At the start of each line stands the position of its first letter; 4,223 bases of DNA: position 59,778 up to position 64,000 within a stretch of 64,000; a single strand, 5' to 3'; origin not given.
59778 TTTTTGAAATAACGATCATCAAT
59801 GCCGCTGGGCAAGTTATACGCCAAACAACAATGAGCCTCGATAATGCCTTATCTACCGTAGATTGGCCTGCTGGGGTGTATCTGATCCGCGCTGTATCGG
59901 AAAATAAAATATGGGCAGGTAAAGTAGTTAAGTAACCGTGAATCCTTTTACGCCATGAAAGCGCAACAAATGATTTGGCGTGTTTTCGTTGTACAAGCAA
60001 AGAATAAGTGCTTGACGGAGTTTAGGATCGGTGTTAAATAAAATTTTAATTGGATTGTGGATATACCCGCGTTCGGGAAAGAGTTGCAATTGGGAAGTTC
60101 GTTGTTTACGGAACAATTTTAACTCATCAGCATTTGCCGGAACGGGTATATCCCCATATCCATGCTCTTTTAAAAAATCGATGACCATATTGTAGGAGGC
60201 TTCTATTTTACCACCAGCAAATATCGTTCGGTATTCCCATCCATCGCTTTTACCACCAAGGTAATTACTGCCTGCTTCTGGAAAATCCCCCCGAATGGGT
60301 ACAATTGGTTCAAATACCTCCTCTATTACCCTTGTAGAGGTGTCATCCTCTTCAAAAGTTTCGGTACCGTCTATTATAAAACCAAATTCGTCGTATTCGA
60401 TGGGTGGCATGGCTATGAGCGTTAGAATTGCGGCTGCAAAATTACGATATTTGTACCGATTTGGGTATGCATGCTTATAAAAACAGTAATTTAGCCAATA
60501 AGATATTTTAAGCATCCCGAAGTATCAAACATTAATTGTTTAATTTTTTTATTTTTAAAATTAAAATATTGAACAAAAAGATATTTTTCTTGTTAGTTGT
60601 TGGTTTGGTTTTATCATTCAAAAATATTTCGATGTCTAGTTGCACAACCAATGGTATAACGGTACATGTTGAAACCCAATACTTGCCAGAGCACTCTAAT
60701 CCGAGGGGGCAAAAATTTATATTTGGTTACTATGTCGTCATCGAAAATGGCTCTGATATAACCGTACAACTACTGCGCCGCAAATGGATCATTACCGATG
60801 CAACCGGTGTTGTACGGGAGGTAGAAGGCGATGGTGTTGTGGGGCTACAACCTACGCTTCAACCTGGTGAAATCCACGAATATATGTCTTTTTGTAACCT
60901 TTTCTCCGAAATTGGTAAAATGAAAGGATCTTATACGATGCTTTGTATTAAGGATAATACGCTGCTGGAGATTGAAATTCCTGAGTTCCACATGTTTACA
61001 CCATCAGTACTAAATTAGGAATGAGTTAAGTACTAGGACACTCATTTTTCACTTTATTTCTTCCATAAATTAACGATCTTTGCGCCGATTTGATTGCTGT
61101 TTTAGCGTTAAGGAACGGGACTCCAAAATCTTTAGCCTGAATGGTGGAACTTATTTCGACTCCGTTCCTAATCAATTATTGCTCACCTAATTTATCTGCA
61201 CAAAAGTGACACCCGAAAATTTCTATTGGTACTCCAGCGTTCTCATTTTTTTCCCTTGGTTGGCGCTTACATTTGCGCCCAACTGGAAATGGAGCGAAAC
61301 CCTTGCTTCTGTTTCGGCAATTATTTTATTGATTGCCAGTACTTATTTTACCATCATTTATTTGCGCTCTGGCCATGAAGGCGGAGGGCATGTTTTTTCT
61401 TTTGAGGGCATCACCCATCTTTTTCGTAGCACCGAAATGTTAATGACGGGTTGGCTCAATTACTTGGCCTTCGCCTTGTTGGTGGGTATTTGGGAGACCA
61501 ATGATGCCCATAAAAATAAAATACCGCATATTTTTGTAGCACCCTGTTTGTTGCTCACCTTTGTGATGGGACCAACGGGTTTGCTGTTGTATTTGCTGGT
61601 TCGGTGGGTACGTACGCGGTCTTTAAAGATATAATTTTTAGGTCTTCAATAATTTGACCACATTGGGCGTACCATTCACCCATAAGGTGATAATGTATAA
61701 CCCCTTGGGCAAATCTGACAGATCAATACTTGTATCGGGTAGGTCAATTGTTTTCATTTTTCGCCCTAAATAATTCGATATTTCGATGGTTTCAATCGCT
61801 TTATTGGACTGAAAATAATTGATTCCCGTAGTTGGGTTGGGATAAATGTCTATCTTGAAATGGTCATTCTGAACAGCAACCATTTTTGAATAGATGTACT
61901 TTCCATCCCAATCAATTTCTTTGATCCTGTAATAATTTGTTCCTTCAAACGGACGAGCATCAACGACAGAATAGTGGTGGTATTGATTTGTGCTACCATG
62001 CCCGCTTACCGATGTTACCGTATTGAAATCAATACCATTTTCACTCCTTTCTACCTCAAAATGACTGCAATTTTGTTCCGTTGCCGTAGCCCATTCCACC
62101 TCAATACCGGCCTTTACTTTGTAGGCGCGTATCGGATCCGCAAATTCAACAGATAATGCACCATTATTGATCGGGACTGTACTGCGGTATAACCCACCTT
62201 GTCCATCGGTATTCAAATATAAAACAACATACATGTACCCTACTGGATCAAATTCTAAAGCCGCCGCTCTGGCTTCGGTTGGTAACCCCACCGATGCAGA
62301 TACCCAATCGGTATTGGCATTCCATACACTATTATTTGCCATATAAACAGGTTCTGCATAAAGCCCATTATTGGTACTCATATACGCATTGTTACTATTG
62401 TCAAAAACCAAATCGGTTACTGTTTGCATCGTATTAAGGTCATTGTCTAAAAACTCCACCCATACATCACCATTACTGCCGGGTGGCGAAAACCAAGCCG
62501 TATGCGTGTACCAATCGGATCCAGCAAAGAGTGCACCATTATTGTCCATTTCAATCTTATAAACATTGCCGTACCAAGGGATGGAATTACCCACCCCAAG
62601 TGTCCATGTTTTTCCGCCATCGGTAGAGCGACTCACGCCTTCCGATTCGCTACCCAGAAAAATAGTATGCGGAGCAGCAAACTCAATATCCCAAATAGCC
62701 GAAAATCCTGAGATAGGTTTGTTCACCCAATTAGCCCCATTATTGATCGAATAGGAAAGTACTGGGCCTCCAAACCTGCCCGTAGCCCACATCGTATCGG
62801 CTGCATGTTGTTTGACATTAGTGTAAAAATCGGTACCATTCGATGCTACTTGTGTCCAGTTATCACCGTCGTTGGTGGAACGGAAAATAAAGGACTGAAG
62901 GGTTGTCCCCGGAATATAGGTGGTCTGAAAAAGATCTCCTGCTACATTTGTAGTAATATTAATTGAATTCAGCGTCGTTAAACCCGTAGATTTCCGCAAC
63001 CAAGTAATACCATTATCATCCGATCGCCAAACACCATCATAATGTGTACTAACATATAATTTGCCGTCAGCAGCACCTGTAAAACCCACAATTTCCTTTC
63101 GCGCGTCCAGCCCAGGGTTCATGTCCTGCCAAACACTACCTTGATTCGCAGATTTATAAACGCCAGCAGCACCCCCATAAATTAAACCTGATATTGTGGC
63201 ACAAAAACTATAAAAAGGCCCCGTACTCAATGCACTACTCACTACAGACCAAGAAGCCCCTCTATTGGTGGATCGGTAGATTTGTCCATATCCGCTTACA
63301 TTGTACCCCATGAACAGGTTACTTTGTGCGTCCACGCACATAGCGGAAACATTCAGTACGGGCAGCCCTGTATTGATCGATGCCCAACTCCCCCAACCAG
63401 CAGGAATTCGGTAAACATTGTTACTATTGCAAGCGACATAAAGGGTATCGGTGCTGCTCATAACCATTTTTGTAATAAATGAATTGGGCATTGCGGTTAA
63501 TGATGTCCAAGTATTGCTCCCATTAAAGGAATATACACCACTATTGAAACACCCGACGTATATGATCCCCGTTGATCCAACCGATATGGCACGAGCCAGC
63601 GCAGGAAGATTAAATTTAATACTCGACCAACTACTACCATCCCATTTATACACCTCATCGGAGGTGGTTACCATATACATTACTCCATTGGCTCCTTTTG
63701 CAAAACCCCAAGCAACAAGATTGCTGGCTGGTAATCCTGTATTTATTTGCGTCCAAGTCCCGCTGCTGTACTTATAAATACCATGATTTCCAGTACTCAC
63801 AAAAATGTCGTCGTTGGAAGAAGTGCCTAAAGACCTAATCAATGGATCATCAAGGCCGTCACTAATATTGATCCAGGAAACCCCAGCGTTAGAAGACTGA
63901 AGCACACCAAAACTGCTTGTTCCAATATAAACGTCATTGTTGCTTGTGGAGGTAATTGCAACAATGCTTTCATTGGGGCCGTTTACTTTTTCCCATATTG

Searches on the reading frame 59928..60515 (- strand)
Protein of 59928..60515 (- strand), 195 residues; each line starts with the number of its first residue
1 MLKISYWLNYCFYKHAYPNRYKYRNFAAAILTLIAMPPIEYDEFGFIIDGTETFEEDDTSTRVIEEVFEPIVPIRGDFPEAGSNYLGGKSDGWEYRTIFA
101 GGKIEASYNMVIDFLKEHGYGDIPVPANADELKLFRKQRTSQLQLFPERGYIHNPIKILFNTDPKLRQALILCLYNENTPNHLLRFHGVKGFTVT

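Call 49: find_encoding_contigs(protein=window:59928-60515:-, flank=10000, max_places=1)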
Protein window:59928-60515:- (195 aa): 5 contigs read that carry it; 1 place shown.
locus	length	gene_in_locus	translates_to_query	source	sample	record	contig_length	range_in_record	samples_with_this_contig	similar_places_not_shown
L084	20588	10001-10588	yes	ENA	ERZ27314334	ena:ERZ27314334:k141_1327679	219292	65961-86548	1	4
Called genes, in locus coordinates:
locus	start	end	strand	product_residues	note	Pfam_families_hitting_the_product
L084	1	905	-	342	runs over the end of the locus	PF00561:Abhydrolase_1 (faint), PF12697:Abhydrolase_6 (weak)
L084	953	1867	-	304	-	PF00106:adh_short (weak), PF01073:3Beta_HSD, PF01370:Epimerase (weak), PF02254:TrkA_N (weak), PF05368:NmrA, PF08659:KR (weak), PF13460:NAD_binding_10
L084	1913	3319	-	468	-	-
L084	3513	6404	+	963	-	PF24595:DUF7619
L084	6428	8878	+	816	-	PF18962:Por_Secre_tail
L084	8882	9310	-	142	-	PF14108:ABA4-like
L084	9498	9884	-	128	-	PF04379:DUF525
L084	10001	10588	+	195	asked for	-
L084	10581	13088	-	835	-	PF13583:Reprolysin_4, PF13688:Reprolysin_5, PF13574:Reprolysin_2, PF13582:Reprolysin_3, PF18962:Por_Secre_tail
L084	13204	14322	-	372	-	PF14696:Glyoxalase_5 (faint), PF00903:Glyoxalase, PF13669:Glyoxalase_4 (weak)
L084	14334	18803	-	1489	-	PF19081:Ig_7 (faint), PF26766:Choice_anch_L, PF13585:CHU_C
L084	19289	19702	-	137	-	PF03652:RuvX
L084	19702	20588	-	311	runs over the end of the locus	PF01029:NusB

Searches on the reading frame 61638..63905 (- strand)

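Call 45: search_protein_families(library=pfam, proteins=[window:61638-63905:-], max_evalue=0.00001)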
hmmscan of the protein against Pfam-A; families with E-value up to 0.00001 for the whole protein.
window:61638-63905:- (755 aa): 1 family
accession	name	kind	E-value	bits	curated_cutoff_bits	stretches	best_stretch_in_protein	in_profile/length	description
PF18962.6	Por_Secre_tail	-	2e-07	31.6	27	1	687-745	1-66/75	Secretion system C-terminal sorting domain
